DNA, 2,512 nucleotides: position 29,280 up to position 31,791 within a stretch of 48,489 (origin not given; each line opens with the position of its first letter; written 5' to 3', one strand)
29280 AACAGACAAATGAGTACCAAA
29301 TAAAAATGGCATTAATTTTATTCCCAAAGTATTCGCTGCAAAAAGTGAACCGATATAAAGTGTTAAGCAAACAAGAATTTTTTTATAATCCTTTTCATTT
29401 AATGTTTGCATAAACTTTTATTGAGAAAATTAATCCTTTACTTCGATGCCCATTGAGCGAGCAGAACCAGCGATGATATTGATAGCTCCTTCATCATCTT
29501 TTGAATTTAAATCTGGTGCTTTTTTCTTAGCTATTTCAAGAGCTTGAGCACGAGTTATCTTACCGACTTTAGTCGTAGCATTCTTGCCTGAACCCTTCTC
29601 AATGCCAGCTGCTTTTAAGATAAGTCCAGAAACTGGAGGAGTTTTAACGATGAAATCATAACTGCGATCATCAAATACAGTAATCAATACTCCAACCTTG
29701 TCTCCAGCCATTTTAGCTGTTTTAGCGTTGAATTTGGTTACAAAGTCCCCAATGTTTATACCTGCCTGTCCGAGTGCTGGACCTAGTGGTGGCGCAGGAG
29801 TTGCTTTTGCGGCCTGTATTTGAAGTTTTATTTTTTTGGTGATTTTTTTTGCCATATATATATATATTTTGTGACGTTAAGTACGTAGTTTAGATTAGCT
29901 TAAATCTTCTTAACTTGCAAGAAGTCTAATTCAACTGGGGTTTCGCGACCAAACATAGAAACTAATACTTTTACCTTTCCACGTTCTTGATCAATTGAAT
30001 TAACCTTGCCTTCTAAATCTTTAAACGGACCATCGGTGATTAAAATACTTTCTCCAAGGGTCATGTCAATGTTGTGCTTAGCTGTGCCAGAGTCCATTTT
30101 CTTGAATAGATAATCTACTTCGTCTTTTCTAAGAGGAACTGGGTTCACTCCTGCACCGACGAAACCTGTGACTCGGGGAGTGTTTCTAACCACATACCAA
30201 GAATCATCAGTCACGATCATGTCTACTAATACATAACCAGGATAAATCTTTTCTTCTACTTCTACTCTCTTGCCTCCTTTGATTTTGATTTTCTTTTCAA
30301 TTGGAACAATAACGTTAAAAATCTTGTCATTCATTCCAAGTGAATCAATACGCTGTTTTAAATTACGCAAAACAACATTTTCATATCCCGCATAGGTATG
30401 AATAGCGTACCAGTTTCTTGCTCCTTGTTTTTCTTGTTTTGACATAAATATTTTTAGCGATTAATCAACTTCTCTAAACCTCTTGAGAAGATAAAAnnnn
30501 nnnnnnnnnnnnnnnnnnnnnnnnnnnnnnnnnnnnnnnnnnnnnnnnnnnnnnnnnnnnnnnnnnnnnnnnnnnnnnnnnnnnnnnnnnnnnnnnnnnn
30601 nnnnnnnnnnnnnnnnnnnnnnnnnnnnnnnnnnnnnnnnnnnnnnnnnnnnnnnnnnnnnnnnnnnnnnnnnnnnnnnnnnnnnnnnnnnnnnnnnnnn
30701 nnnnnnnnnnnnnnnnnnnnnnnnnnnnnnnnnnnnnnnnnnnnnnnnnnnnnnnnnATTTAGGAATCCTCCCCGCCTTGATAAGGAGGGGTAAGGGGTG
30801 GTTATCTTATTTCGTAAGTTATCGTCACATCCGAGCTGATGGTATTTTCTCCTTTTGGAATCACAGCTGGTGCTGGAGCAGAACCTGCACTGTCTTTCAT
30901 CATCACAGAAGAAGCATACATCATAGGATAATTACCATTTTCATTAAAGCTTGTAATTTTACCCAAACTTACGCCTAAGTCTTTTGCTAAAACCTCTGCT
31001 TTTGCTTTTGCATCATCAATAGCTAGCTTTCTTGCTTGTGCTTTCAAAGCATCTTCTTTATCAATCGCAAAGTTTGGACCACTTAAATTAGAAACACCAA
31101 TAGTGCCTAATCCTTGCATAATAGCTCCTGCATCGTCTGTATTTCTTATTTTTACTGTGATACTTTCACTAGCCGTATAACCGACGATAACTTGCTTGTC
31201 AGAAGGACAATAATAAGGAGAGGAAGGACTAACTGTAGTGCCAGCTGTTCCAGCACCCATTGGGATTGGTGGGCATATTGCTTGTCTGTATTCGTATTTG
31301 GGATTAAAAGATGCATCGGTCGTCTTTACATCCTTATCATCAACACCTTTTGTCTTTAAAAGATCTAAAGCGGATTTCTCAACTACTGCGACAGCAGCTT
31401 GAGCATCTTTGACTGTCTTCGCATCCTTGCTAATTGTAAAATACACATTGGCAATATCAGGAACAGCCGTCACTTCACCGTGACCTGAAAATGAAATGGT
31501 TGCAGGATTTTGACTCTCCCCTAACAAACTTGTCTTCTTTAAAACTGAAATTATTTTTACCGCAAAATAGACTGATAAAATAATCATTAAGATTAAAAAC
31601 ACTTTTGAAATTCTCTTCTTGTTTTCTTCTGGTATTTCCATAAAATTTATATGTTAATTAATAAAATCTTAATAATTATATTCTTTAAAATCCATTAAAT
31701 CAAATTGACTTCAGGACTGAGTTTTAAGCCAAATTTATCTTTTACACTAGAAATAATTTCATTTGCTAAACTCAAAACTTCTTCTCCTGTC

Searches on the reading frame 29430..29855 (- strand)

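Call 61: search_protein_families(library=pfam, max_evalue=0.001, proteins=[window:29430-29855:-])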
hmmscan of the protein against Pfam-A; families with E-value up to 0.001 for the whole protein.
window:29430-29855:- (141 aa): 2 families
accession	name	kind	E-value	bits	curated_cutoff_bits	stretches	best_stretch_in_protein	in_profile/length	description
PF00298.24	Ribosomal_L11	-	3.3e-26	91.9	21.4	1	71-139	1-69/69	Ribosomal protein L11, RNA binding domain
PF03946.19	Ribosomal_L11_N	-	8.1e-25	86.8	32.9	1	9-66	1-58/58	Ribosomal protein L11, N-terminal domain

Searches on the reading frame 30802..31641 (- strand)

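Call 61: search_protein_families(library=pfam, max_evalue=0.001, proteins=[window:30802-31641:-])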
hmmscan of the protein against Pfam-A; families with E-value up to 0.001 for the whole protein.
window:30802-31641:- (279 aa): 1 family
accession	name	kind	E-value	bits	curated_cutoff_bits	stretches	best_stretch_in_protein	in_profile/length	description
PF04402.19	SIMPL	-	1.6e-48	166.1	25.2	1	49-276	1-205/205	Protein of unknown function (DUF541)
